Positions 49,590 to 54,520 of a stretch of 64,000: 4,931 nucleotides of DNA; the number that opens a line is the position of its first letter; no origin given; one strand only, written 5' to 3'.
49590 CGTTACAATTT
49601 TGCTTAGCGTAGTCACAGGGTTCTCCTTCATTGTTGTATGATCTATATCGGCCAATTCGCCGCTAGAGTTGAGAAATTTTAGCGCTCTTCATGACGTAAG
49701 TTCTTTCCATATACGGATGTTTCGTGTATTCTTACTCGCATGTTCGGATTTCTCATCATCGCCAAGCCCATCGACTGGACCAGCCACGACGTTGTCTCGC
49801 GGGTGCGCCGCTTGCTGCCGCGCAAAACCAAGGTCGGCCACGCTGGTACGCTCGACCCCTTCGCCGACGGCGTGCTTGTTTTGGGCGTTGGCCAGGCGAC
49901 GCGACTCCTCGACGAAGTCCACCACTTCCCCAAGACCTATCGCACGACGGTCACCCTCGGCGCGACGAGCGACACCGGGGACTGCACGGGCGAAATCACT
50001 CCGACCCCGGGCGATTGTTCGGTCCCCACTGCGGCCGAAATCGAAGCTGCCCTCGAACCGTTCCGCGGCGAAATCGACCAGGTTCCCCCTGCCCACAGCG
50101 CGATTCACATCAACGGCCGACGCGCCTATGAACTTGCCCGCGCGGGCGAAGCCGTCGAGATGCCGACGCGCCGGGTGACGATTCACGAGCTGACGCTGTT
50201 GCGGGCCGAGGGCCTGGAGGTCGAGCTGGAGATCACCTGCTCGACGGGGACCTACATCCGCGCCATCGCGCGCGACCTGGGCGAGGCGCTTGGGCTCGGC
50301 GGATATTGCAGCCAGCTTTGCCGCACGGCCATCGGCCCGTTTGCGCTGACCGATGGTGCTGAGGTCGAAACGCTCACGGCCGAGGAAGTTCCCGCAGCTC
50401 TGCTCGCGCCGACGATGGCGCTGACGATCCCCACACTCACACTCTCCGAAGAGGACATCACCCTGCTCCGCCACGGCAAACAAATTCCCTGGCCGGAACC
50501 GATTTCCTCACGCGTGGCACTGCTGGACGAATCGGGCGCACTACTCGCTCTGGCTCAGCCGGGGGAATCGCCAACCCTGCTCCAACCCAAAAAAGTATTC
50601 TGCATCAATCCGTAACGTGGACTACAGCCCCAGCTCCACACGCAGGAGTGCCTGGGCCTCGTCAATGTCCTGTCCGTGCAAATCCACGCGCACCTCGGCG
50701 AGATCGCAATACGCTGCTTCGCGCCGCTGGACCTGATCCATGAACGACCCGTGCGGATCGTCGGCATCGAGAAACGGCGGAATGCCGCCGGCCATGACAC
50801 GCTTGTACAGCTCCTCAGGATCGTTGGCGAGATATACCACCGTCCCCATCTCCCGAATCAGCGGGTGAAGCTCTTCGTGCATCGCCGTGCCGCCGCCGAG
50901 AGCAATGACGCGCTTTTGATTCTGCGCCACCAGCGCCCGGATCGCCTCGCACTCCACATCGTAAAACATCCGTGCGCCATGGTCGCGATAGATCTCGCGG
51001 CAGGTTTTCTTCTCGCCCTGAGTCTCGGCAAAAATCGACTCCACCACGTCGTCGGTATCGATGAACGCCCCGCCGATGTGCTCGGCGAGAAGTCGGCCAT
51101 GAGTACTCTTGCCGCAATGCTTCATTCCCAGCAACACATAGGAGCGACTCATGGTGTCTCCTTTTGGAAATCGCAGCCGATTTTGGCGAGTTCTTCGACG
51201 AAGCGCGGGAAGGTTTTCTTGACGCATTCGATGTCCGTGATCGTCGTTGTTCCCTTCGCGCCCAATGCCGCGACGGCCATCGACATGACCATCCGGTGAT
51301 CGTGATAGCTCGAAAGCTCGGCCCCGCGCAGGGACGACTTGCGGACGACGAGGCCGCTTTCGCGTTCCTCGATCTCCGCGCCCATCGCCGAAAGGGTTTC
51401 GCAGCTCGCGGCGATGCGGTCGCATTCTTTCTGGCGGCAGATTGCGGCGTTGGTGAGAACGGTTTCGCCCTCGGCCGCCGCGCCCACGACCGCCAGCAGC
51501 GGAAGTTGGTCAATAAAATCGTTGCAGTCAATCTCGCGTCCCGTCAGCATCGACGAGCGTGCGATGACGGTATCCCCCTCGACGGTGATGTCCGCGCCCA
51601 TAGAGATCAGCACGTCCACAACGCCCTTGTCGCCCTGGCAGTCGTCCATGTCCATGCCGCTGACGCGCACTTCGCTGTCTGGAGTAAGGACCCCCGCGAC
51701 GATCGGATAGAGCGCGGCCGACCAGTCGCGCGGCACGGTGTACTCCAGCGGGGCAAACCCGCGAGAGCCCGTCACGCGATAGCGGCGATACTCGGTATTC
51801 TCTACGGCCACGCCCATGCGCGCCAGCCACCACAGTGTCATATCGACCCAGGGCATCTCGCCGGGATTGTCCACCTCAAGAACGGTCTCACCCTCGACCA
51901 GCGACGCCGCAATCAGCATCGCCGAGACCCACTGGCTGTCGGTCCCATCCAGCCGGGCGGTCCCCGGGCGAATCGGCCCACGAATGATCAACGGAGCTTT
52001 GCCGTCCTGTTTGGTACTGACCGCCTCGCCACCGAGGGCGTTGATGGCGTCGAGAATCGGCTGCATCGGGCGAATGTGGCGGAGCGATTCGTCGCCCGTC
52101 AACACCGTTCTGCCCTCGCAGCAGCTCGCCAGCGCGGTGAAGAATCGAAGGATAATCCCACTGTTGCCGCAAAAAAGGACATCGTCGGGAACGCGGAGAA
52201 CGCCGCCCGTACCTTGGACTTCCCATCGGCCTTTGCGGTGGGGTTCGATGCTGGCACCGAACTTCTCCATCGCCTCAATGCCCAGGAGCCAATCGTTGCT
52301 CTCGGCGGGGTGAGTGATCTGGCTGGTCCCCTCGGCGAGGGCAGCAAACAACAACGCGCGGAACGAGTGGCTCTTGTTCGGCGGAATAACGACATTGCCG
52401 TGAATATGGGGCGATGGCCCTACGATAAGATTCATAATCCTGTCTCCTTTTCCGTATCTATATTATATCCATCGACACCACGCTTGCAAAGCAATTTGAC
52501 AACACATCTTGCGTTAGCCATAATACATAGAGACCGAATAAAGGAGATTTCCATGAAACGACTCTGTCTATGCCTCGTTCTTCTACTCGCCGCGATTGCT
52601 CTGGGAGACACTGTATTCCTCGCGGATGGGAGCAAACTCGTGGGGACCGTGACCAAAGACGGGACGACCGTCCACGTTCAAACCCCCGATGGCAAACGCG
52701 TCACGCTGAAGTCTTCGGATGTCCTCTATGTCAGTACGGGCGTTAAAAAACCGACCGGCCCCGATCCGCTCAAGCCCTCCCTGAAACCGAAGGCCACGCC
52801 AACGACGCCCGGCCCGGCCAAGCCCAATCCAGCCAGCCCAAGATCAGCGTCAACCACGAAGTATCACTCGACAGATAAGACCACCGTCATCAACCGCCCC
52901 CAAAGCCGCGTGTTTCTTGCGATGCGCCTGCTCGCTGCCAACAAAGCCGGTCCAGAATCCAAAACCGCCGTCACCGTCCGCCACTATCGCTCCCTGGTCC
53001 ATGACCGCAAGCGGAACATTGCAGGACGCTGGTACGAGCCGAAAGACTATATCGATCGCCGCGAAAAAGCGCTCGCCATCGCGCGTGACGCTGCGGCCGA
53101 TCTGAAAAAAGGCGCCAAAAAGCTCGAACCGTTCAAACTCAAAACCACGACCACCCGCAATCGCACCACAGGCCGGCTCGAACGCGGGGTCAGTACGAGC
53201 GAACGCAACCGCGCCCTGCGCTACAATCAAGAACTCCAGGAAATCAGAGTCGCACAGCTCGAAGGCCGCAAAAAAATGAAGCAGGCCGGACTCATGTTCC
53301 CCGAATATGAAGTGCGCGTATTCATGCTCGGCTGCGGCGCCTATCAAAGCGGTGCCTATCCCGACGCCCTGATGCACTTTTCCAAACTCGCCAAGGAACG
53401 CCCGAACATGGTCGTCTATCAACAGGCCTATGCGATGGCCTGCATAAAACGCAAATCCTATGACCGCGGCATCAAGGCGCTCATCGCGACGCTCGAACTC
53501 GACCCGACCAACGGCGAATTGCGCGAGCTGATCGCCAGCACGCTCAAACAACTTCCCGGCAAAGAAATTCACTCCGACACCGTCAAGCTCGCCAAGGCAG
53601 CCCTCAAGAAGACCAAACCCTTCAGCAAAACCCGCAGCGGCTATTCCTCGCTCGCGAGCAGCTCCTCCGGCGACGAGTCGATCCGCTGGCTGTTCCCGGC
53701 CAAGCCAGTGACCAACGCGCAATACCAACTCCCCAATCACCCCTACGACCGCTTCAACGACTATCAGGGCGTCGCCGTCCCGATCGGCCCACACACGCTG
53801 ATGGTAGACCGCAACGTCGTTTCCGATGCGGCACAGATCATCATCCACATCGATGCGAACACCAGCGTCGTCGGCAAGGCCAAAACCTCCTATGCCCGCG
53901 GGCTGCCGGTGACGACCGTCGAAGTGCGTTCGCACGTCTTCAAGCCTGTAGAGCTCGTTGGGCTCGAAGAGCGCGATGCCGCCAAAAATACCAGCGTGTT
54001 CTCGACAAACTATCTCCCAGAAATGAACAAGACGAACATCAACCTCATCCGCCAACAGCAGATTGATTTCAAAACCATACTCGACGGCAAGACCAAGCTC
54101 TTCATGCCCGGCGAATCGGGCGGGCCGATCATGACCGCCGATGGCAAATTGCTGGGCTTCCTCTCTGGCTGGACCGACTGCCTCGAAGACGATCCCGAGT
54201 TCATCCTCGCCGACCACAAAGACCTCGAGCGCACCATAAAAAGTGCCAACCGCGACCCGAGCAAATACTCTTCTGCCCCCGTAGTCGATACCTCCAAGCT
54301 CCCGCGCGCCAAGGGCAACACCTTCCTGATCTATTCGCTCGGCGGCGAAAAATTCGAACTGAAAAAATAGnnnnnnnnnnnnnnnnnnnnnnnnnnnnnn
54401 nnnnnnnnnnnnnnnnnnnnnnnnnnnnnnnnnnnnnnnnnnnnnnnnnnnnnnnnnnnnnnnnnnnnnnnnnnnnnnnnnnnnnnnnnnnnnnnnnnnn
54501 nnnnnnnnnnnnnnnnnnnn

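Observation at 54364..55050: Low-GC single-ORF cassette bracketed by ~50-bp inverted repeats and a ~10-bp direct repeat, wedged between two convergent core genes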

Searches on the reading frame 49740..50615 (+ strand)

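Call 95: search_protein_families(library=pfam, proteins=[window:49740-50615:+], max_evalue=0.0001)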
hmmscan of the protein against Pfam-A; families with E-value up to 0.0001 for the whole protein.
window:49740-50615:+ (291 aa): 2 families
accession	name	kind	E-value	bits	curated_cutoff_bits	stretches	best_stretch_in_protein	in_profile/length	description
PF01509.24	TruB_N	-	6.3e-52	176.3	27.3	1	24-173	2-149/149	TruB family pseudouridylate synthase (N terminal domain)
PF16198.10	TruB_C_2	-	1.5e-06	28.6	29.3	1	174-214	1-41/66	tRNA pseudouridylate synthase B C-terminal domain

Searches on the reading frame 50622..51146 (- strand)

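Call 95: search_protein_families(library=pfam, proteins=[window:50622-51146:-], max_evalue=0.0001)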
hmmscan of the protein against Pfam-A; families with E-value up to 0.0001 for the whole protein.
window:50622-51146:- (174 aa): 2 families
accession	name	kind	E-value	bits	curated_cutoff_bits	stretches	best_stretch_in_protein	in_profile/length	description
PF01202.28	SKI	-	1.8e-28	100.1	22.1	1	11-161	3-147/159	Shikimate kinase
PF13238.12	AAA_18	-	1.2e-06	29.4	29.4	1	5-117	3-108/128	AAA domain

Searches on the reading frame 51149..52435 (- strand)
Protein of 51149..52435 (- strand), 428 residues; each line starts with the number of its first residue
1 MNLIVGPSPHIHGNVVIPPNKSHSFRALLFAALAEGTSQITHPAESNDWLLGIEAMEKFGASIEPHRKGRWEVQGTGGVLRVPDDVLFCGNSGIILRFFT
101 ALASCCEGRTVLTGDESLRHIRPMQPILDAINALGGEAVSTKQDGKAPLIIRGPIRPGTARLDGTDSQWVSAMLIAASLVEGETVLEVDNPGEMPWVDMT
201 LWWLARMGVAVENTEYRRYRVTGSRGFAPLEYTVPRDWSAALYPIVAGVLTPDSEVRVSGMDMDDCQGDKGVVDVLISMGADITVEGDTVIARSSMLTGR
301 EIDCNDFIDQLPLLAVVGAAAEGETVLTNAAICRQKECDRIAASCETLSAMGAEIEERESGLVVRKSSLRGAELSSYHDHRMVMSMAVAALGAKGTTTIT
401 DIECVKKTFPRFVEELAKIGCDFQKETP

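Call 95: search_protein_families(library=pfam, proteins=[window:51149-52435:-], max_evalue=0.0001)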
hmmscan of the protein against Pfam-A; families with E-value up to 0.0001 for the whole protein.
window:51149-52435:- (428 aa): 1 family
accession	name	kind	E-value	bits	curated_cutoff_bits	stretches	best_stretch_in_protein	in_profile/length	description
PF00275.25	EPSP_synthase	-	5.9e-100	335.3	22.8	1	10-416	6-417/417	EPSP synthase (3-phosphoshikimate 1-carboxyvinyltransferase)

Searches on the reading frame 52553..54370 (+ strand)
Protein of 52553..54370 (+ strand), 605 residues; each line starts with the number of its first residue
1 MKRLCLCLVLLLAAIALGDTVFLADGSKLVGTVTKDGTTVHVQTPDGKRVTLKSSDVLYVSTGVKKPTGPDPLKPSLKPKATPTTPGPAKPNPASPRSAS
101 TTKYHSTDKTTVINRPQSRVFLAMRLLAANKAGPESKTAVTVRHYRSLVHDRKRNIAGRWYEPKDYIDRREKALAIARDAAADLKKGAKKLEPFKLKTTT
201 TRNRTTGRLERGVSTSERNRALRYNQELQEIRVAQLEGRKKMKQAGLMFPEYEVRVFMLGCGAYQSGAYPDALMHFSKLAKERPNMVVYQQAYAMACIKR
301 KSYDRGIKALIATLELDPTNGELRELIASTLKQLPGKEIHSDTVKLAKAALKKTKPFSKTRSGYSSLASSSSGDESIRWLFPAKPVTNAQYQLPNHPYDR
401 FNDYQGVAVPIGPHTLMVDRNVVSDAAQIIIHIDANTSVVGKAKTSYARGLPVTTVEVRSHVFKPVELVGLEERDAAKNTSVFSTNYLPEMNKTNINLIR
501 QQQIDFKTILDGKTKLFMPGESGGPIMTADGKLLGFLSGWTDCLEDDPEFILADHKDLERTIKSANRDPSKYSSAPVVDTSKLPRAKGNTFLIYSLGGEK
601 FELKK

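Call 7: search_protein_families(library=pfam, proteins=[window:52553-54370:+], max_evalue=0.1)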
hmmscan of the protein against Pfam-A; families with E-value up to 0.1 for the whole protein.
window:52553-54370:+ (605 aa): 7 families
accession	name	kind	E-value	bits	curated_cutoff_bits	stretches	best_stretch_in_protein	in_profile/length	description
PF14559.12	TPR_19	-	0.00038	21.2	25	1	264-328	2-66/68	Tetratricopeptide repeat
PF07719.23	TPR_2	-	0.014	15.9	27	0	292-320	6-34/34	Tetratricopeptide repeat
PF02736.25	Myosin_N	-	0.02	15.1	27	1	35-57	23-45/45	Myosin N-terminal SH3-like domain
PF23795.1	SH3_YKFC_2nd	-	0.042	14.1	27.4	0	34-57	31-54/57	YKFC SH3b2 domain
PF13428.12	TPR_14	-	0.055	14.6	23.5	0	290-328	4-42/44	Tetratricopeptide repeat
PF12895.13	ANAPC3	-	0.065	13.9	27.2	0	257-311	27-80/82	Anaphase-promoting complex, cyclosome, subunit 3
PF24502.1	Ig_TMEM131homol_3rd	-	0.098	13.7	27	0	213-278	12-76/97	TMEM131 homolog third Ig-like domain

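Call 9: search_protein_families(library=ncbifam, proteins=[window:52553-54370:+], max_evalue=0.1)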
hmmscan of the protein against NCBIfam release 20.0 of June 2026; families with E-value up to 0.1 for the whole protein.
window:52553-54370:+ (605 aa): 6 families
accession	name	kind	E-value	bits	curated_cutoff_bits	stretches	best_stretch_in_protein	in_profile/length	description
NF040959.1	MamA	equivalog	3.7e-05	23.3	200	1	256-326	74-144/204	magnetosome protein MamA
NF047433.1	Lepto_7_Nterm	domain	4.2e-05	23.2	43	1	6-61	3-59/63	LA_0442/LA_0875 N-terminal domain-containing protein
TIGR02917.1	PEP_TPR_lipo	equivalog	9.6e-05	20.4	312.2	1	250-368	292-409/899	XrtA/PEP-CTERM system TPR-repeat protein PrsT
NF033920.0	C39_PA2778_fam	equivalog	0.00025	20.6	150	1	220-316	158-253/255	PA2778 family cysteine peptidase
TIGR02552.1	LcrH_SycD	equivalog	0.00064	19.4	104.8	1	257-321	22-86/136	SycD/LcrH family type III secretion system chaperone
NF040942.2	hypo_ExtJ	equivalog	0.084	13.3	52.5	0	1-60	1-58/77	selenite/tellurite reduction operon protein ExtJ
